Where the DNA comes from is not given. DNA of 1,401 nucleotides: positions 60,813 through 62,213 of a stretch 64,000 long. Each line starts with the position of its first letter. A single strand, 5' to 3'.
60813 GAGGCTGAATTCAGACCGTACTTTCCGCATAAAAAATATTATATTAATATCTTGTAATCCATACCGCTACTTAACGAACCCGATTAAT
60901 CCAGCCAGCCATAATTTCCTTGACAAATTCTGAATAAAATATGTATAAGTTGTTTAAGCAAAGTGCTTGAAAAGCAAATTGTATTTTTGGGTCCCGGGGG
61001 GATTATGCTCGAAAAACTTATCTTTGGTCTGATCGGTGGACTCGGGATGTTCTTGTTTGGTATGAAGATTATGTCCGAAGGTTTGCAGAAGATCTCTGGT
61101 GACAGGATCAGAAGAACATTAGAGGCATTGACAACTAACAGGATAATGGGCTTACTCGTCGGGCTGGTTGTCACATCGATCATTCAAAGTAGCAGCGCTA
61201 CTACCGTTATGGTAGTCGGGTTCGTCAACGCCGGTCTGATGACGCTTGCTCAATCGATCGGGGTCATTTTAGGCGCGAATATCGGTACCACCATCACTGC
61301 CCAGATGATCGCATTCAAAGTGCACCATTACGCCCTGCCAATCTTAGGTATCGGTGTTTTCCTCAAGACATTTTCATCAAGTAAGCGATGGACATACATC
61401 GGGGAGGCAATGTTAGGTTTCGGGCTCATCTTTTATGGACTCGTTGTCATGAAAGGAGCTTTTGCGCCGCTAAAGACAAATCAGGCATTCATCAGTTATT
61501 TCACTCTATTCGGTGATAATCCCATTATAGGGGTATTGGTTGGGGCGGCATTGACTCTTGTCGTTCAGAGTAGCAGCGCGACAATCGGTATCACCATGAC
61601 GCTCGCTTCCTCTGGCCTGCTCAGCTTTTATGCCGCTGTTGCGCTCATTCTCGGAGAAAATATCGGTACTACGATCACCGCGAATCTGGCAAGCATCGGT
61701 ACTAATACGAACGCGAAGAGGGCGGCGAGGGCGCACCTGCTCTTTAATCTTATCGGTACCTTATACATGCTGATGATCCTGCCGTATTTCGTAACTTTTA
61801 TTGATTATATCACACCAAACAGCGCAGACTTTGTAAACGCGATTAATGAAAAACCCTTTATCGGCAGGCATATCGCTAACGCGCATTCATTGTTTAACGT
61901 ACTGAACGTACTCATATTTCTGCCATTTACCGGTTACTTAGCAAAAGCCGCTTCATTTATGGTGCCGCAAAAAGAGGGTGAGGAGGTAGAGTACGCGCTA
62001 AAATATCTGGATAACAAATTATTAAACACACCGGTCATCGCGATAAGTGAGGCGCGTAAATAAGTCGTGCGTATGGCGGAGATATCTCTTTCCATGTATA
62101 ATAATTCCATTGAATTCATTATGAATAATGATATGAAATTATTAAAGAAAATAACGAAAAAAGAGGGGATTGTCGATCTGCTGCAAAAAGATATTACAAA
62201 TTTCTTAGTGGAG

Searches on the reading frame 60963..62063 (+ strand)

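Call 33: search_protein_families(library=ncbifam, proteins=[window:60963-62063:+], max_evalue=1e-15)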
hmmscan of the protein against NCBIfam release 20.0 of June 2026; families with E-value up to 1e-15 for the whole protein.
window:60963-62063:+ (366 aa): 3 families
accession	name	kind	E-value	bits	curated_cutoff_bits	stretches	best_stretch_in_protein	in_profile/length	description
TIGR00704.1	NaPi_cotrn_rel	hypoth_equivalog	6.8e-80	269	210.1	1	22-336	6-307/308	Na/Pi-cotransporter II-related protein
NF037997.1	Na_Pi_symport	subfamily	3.1e-70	237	50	1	28-328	6-292/294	Na/Pi symporter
TIGR01013.1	2a58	subfamily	5.6e-28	98.1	306.15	0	30-119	7-98/456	sodium-dependent inorganic phosphate transporter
